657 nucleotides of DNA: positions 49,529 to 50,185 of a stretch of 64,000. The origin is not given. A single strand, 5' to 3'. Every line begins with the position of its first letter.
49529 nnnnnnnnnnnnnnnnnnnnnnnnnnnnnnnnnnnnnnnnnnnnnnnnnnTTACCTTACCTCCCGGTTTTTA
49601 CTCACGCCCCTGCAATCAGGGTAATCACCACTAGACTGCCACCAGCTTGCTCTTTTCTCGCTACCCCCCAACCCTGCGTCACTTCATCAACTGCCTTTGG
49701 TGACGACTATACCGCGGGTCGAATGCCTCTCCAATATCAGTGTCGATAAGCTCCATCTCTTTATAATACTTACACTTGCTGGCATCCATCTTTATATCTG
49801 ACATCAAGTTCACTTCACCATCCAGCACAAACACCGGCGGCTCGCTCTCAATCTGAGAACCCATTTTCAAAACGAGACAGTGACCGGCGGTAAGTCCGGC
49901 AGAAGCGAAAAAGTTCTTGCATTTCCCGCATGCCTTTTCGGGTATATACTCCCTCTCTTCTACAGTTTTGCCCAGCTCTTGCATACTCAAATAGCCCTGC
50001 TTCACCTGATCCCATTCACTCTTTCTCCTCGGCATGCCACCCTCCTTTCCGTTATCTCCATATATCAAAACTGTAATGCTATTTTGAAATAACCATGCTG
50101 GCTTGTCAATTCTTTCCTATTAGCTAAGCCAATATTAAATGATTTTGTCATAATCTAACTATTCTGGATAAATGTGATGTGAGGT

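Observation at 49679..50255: Incomplete GRE module: one candidate small subunit, no second small subunit and no activating enzyme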

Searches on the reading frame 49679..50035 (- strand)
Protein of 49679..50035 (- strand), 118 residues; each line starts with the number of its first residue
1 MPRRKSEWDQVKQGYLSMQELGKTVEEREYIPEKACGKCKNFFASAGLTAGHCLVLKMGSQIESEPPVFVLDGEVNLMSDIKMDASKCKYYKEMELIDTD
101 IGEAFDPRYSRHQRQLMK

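Call 4: search_protein_families(library=pfam, proteins=[window:49679-50035:-], max_evalue=0.01)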
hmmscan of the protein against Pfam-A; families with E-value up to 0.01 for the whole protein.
window:49679-50035:- (118 aa): 0 families

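Call 6: search_protein_families(library=ncbifam, proteins=[window:49679-50035:-], max_evalue=0.1)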
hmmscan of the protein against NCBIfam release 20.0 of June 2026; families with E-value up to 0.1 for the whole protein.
window:49679-50035:- (118 aa): 0 families
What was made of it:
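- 49679..50035 (-): Beta subunit gene, MasB/MASS-beta type: 118 aa with four Cys (C36, C39, C53, C88), the predicted [4Fe-4S] ligands. Calls 4 and 6: no Pfam or NCBIfam model hits it.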

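Call 7: find_homologous_proteins(query=window:49679-50035:-, max_evalue=0.01)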
Query window:49679-50035:- (118 aa): 44 proteins with E <= 0.01 among 47 candidates.
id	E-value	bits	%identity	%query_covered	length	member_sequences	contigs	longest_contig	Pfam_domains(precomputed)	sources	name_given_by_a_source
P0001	9.0e-71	253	94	100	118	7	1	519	-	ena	-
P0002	2.5e-70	252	95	100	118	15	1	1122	-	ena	-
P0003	1.1e-62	227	83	100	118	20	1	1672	-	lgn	-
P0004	2.0e-62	226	84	100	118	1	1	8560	-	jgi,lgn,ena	jgi:hypothetical protein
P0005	1.1e-58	214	77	100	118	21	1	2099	-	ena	-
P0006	1.4e-49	185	67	99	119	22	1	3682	-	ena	-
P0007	1.3e-46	175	65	100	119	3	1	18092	-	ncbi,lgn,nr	ncbi:MAG: hypothetical protein SVY53_04655 [Chloroflexota bacterium]|nr:hypothetical protein [Chloro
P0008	2.1e-46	174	64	98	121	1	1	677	-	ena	-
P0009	4.9e-46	173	64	99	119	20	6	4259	-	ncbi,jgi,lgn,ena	-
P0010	2.6e-45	171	65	98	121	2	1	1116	-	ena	-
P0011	4.9e-44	167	63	100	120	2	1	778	-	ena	-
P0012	1.3e-43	165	62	100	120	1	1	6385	-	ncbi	ncbi:MAG: hypothetical protein ACOC58_02135 [Chloroflexota bacterium]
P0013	4.3e-43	164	61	99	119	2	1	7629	-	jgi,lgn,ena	-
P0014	2.7e-42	161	60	97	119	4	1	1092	-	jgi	-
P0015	7.8e-42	160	60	98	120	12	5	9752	-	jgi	-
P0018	1.9e-36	142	57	100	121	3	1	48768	-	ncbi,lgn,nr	ncbi:MAG: hypothetical protein SWO11_07795 [Thermodesulfobacteriota bacterium]|nr:hypothetical prote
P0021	1.9e-32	129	53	100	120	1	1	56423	-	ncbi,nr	ncbi:MAG: hypothetical protein SVZ03_12890 [Spirochaetota bacterium]|nr:hypothetical protein [Spiroc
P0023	1.2e-30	124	52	100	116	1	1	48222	-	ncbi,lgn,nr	ncbi:MAG: hypothetical protein SWO11_08210 [Thermodesulfobacteriota bacterium]|nr:hypothetical prote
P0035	3.2e-25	106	46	97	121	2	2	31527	-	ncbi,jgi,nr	ncbi:MAG: hypothetical protein JRI34_09440 [Deltaproteobacteria bacterium]|nr:hypothetical protein [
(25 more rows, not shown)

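Call 9: search_solved_structures(query=window:49679-50035:-, max_evalue=10, show_alignments=3)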
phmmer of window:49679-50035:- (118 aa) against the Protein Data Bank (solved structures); distinct sequences matched with E-value up to 10: 2.
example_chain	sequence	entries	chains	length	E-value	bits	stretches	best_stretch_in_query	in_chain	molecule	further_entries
9o8u_B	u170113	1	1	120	9.7e-15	57.8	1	4-116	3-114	MasB protein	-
4rm6_A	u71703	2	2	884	1.2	12.3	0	58-102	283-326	Heme/hemopexin-binding protein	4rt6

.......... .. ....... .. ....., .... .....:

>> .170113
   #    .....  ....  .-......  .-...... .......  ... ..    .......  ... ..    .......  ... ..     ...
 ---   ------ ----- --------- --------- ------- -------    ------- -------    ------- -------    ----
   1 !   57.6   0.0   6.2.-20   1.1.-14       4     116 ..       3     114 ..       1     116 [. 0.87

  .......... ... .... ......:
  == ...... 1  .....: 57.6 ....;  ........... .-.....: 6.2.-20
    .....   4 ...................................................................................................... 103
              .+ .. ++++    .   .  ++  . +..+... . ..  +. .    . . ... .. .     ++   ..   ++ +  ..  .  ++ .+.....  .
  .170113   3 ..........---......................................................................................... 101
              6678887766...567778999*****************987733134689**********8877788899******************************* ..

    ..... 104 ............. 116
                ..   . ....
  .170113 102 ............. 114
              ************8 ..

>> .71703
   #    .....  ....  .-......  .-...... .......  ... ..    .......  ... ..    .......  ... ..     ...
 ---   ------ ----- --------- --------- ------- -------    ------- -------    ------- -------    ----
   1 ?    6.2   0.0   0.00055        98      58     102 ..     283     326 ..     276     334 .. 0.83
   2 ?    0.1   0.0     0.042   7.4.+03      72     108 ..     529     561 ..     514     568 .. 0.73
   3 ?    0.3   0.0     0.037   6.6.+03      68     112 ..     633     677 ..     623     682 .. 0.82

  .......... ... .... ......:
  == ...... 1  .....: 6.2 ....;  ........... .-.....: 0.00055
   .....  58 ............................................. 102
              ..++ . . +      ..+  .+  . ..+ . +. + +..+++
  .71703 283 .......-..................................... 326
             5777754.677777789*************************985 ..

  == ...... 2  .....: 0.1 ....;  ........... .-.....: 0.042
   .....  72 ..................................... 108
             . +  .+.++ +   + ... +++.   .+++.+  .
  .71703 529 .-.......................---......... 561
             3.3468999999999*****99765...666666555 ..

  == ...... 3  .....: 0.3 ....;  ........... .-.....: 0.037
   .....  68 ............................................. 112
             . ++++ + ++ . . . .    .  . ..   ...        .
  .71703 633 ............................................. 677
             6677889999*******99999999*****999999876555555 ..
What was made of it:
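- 49679..50035 (-): Call 9: PDB 9O8U_B MasB, E 9.7e-15 over residues 4-116, with all four ligand Cys aligned.
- On MASS beta (MasB) accessory subunit: PDB 9O8U_B at E 9.7e-15, query residues 4-116 against chain residues 3-114 (call 9).
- Closest known: Benzylsuccinate synthase BSS. Different: The window's small protein has no detectable sequence similarity to BssB or BssC (calls 4, 9).
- Beta matches MasB at E 9.7e-15 with all four cluster ligands aligned (call 9).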

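Call 15: find_encoding_contigs(protein=P0018, flank=10000, max_places=3)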
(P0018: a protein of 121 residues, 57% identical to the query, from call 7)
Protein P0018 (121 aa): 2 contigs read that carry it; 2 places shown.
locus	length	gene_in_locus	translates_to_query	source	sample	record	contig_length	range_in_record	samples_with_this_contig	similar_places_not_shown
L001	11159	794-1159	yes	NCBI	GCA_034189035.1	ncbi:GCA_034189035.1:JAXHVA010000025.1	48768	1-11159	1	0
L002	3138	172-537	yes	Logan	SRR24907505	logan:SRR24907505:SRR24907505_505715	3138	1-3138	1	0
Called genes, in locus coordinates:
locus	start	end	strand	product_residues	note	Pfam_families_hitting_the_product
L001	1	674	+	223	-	PF02901:PFL-like, PF01228:Gly_radical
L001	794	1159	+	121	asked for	-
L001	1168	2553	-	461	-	PF00890:FAD_binding_2 (faint), PF01134:GIDA (faint), PF01262:AlaDh_PNT_C (faint), PF07992:Pyr_redox_2, PF12831:FAD_oxidored (weak), PF13738:Pyr_redox_3, PF00070:Pyr_redox, PF02852:Pyr_redox_dim, +4 more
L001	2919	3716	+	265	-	PF00931:NB-ARC (faint), PF00142:Fer4_NifH (faint), PF01656:CbiA, PF02374:ArsA_ATPase, PF10609:ParA (faint), PF13614:AAA_31 (weak)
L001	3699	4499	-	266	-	PF20755:DUF6834_C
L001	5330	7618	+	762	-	PF03176:MMPL, PF02460:Patched (weak), PF12349:Sterol-sensing, PF03176:MMPL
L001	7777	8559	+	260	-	PF07044:DUF1329 (faint), PF17131:TP_0789-like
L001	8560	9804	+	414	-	-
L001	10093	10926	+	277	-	PF13484:Fer4_16 (faint), PF13237:Fer4_10 (faint), PF12838:Fer4_7 (weak), PF13187:Fer4_9 (weak), PF14697:Fer4_21, PF00037:Fer4 (weak), PF13187:Fer4_9 (weak), PF25160:LdpA_Fe-S-bd (weak), +1 more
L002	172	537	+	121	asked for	-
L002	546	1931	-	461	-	PF00890:FAD_binding_2 (faint), PF01134:GIDA (faint), PF01262:AlaDh_PNT_C (faint), PF07992:Pyr_redox_2, PF12831:FAD_oxidored (weak), PF13738:Pyr_redox_3, PF00070:Pyr_redox, PF02852:Pyr_redox_dim, +4 more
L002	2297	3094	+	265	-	PF00931:NB-ARC (faint), PF00142:Fer4_NifH (faint), PF01656:CbiA, PF02374:ArsA_ATPase, PF10609:ParA (faint), PF13614:AAA_31 (weak)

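Call 16: find_encoding_contigs(protein=P0007, flank=10000, max_places=3)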
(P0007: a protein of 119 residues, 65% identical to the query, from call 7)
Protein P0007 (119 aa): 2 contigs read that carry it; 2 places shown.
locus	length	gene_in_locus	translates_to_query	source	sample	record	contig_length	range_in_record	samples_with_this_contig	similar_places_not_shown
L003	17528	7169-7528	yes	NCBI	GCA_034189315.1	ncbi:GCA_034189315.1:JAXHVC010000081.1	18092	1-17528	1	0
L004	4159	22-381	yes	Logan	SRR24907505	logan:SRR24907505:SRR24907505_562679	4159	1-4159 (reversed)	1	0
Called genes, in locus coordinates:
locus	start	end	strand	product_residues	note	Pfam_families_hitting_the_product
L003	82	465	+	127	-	PF01797:Y1_Tnp (faint)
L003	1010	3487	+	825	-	PF02901:PFL-like, PF01228:Gly_radical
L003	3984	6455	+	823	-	PF02901:PFL-like, PF01228:Gly_radical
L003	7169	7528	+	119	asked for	-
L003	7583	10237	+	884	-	PF02901:PFL-like, PF01228:Gly_radical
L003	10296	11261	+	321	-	PF13353:Fer4_12 (weak), PF00037:Fer4 (weak), PF13237:Fer4_10 (weak), PF12838:Fer4_7 (weak), PF13187:Fer4_9, PF13484:Fer4_16 (weak), PF04055:Radical_SAM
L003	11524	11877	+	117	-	-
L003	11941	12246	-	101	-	-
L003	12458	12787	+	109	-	-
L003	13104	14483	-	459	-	PF12390:Se-cys_synth_N, PF03841:SelA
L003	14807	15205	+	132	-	PF03928:HbpS-like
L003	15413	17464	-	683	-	PF02129:Peptidase_S15, PF01738:DLH, PF12146:Hydrolase_4 (faint), PF12697:Abhydrolase_6 (weak), PF20434:BD-FAE, PF00326:Peptidase_S9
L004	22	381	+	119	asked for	-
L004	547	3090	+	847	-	PF02901:PFL-like, PF01228:Gly_radical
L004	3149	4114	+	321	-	PF13353:Fer4_12 (weak), PF00037:Fer4 (weak), PF13237:Fer4_10 (weak), PF12838:Fer4_7 (weak), PF13187:Fer4_9, PF13484:Fer4_16 (weak), PF04055:Radical_SAM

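Call 17: find_encoding_contigs(protein=P0021, flank=10000, max_places=2)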
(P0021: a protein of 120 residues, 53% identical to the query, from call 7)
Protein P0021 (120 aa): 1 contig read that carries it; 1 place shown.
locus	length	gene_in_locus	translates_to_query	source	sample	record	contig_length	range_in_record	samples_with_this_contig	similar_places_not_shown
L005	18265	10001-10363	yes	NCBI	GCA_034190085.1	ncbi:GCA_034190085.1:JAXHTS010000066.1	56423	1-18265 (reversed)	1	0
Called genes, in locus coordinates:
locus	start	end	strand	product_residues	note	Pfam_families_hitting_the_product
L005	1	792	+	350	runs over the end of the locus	PF21016:RlmN_N, PF04055:Radical_SAM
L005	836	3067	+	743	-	PF00912:Transgly, PF00905:Transpeptidase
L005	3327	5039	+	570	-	PF00890:FAD_binding_2, PF02910:Succ_DH_flav_C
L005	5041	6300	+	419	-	PF13085:Fer2_3, PF13183:Fer4_8, PF13237:Fer4_10 (weak), PF00355:Rieske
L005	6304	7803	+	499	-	PF00033:Cytochrome_B, PF13631:Cytochrom_B_N_2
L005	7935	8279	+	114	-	PF01127:Sdh_cyt (faint)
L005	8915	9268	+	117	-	-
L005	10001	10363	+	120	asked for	-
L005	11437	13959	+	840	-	PF02901:PFL-like, PF01228:Gly_radical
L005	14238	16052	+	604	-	PF02901:PFL-like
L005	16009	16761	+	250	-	PF02901:PFL-like, PF01228:Gly_radical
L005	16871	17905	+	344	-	PF03480:DctP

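Call 18: find_encoding_contigs(protein=P0023, flank=10000, max_places=2)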
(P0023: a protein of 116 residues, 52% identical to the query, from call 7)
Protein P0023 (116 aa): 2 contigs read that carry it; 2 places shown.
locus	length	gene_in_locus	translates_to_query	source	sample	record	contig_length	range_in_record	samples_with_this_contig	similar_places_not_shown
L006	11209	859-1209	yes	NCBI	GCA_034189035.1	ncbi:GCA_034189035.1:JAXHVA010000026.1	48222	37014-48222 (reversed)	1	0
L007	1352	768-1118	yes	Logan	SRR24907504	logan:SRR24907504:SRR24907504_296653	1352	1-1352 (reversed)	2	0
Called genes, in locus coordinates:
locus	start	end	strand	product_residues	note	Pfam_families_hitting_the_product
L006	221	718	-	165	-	-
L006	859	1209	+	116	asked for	-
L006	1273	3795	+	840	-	PF02901:PFL-like, PF01228:Gly_radical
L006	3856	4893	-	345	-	PF03480:DctP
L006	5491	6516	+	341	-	-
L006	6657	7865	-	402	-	PF00108:Thiolase_N, PF02803:Thiolase_C, PF22691:Thiolase_C_1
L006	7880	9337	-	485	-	PF08541:ACP_syn_III_C (weak), PF01796:OB_ChsH2_C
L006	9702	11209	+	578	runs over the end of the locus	PF02401:LYTB, PF01040:UbiA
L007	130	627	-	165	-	-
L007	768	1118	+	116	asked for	-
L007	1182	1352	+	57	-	?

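Call 19: find_encoding_contigs(protein=P0035, flank=10000, max_places=2)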
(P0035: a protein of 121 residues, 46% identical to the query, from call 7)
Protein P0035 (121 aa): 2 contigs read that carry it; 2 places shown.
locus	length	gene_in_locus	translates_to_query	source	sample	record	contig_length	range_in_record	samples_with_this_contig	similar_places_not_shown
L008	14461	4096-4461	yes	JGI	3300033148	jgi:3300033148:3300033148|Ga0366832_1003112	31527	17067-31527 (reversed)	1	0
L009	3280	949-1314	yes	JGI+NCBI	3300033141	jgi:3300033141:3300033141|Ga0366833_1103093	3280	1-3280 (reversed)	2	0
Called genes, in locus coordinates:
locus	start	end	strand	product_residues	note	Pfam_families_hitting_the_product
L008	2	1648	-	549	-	?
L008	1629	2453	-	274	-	PF00392:GntR, PF08279:HTH_11 (faint), PF07702:UTRA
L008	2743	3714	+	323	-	PF13353:Fer4_12 (faint), PF00037:Fer4 (weak), PF12837:Fer4_6 (weak), PF12838:Fer4_7, PF13183:Fer4_8 (weak), PF13187:Fer4_9 (weak), PF00037:Fer4 (weak), PF04055:Radical_SAM, +3 more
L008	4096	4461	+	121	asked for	-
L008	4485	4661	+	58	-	PF08201:BssC_TutF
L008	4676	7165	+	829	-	PF02901:PFL-like, PF01228:Gly_radical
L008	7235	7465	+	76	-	-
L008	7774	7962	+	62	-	-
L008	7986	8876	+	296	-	PF07728:AAA_5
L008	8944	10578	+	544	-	PF00092:VWA (faint)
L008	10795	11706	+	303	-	PF01370:Epimerase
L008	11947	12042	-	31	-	-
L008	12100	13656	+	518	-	PF00496:SBP_bac_5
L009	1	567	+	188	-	PF04055:Radical_SAM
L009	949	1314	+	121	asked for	-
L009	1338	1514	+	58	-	PF08201:BssC_TutF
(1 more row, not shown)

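Call 20: find_encoding_contigs(protein=P0004, flank=10000, max_places=3)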
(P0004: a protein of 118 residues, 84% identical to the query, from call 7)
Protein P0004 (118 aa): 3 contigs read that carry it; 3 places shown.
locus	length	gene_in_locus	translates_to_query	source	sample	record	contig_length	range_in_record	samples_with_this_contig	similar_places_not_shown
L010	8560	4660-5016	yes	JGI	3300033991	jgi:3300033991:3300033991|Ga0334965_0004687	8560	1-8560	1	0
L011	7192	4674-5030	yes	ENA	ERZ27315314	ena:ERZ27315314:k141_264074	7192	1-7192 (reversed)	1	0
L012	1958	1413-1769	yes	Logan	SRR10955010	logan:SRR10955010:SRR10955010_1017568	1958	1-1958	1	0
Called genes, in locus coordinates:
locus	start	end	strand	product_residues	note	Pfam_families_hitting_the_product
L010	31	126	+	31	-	-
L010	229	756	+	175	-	PF13489:Methyltransf_23, PF03848:TehB, PF05175:MTS (weak), PF13847:Methyltransf_31, PF08241:Methyltransf_11, PF08242:Methyltransf_12 (weak), PF13649:Methyltransf_25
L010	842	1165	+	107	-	-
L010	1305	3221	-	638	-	PF00724:Oxidored_FMN, PF03486:HI0933_like, PF07992:Pyr_redox_2, PF00890:FAD_binding_2 (weak), PF12831:FAD_oxidored, PF13450:NAD_binding_8 (weak), PF13738:Pyr_redox_3, PF00070:Pyr_redox, +5 more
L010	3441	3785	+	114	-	PF02311:AraC_binding, PF07883:Cupin_2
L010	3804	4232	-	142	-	PF01243:PNPOx_N, PF12900:Pyridox_ox_2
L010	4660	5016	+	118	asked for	-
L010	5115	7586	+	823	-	PF02901:PFL-like, PF01228:Gly_radical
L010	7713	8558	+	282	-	?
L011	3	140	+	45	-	?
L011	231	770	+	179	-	PF13489:Methyltransf_23, PF03848:TehB, PF05175:MTS (weak), PF13847:Methyltransf_31, PF08241:Methyltransf_11, PF08242:Methyltransf_12 (weak), PF13649:Methyltransf_25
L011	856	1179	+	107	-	-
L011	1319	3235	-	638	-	PF00724:Oxidored_FMN, PF03486:HI0933_like, PF07992:Pyr_redox_2, PF00890:FAD_binding_2 (weak), PF12831:FAD_oxidored, PF13450:NAD_binding_8 (weak), PF13738:Pyr_redox_3, PF00070:Pyr_redox, +5 more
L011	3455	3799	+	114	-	PF02311:AraC_binding, PF07883:Cupin_2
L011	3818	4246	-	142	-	PF01243:PNPOx_N, PF12900:Pyridox_ox_2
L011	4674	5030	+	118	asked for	-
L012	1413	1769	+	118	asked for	-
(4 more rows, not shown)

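Call 37: search_protein_families(library=pfam, proteins=[L003:12458-12787:+, L003:11524-11877:+, L008:7235-7465:+, L008:7774-7962:+, L008:4485-4661:+, L008:4096-4461:+], max_evalue=1)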
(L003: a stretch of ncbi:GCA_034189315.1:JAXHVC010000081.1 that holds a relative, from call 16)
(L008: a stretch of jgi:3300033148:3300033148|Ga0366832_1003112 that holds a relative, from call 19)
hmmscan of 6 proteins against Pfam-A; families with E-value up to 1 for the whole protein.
L003:12458-12787:+ (109 aa): 0 families

L003:11524-11877:+ (117 aa): 11 families
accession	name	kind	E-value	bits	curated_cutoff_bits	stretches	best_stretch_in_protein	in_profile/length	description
PF03119.21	DNA_ligase_ZBD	-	0.015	15.6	25.8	1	35-44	1-10/27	NAD-dependent DNA ligase C4 zinc finger domain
PF13824.12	zf-Mss51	-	0.023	15.3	27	1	25-67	2-47/55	Zinc-finger of mitochondrial splicing suppressor 51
PF13248.11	Zn_ribbon_3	-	0.058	13.3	27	0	34-42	3-11/26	zinc-ribbon domain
PF12773.13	DZR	-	0.13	12.8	27.3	0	22-42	12-33/45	Double zinc ribbon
PF14354.12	Lar_restr_allev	-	0.19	12.5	28.6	1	32-49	2-19/58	Restriction alleviation protein Lar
PF10083.14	DUF2321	-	0.4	10.7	24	0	12-42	16-46/157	Uncharacterized protein conserved in bacteria (DUF2321)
PF08772.16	Zn_ribbon_NOB1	-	0.42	11.2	24.9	1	21-61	11-50/72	Nin one binding (NOB1) Zn-ribbon like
PF09845.14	OapC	-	0.44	11.2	23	0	33-62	19-50/133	Origin-associated protein OapC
PF04606.18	Ogr_Delta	-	0.56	10.6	26.3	1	35-52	1-18/47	Ogr/Delta-like zinc finger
PF17848.7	Zn_ribbon_ACC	-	0.76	10.5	24.5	0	22-30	1-9/26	Acetyl-CoA carboxylase zinc finger domain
PF13717.11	Zn_ribbon_4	-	0.98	9.9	30.3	0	1-13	1-13/36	zinc-ribbon domain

L008:7235-7465:+ (76 aa): 33 families (the best 25 are shown)
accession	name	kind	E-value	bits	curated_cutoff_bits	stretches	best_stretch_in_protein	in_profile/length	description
PF24441.1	DUF7560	-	6e-05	23.1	27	1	31-53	7-29/44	Family of unknown function (DUF7560)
PF24460.1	DUF7575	-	0.0017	18.1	28.5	1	2-12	5-15/28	Domain of unknown function (DUF7575)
PF08271.17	Zn_Ribbon_TF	-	0.003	17.5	29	0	31-47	2-19/43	TFIIB zinc-binding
PF10571.15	UPF0547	-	0.0035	17.9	29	1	30-42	1-13/26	Uncharacterised protein family UPF0547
PF24292.1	DUF7479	-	0.012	16.2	27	1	1-52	3-53/60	Domain of unknown function (DUF7479)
PF13248.11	Zn_ribbon_3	-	0.012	15.5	27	0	28-37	1-10/26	zinc-ribbon domain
PF24440.1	DUF7559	-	0.015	16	27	1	2-43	8-49/52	Family of unknown function (DUF7559)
PF07754.17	HVO_2753_ZBP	-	0.022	15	33.2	0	29-39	16-26/46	Small zinc finger protein HVO_2753-like, Zn-binding pocket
PF25208.1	DUF7838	-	0.033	14.6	28.5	0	30-56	7-30/55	Domain of unknown function (DUF7838)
PF12773.13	DZR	-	0.037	14.7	27.3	1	3-42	15-37/45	Double zinc ribbon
PF21344.3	Zn_ribbon_LysW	-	0.041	14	27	0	31-43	2-14/46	Alpha-aminoadipate carrier protein LysW-like, globular domain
PF05810.19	NinF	-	0.046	14.1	27.5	0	32-44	2-14/25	NinF protein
PF24463.1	DUF7577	-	0.055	13.5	28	0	2-17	4-18/27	Domain of unknown function (DUF7577)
PF12760.12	Zn_ribbon_IS1595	-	0.067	13.6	25.4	0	15-41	7-29/46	Transposase zinc-ribbon domain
PF13240.11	Zn_Ribbon_1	-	0.08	13.2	25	0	2-9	1-8/23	zinc-ribbon domain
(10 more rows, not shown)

L008:7774-7962:+ (62 aa): 0 families

L008:4485-4661:+ (58 aa): 1 family
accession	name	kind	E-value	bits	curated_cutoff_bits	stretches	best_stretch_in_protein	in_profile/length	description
PF08201.16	BssC_TutF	-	5.9e-13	49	25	1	1-52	1-55/56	BssC/TutF protein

L008:4096-4461:+ (121 aa): 0 families
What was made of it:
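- On BssC/TutF/MasC gamma subunit: The positive control, the L008 gamma, hits PF08201 at 5.9e-13 (call 37).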
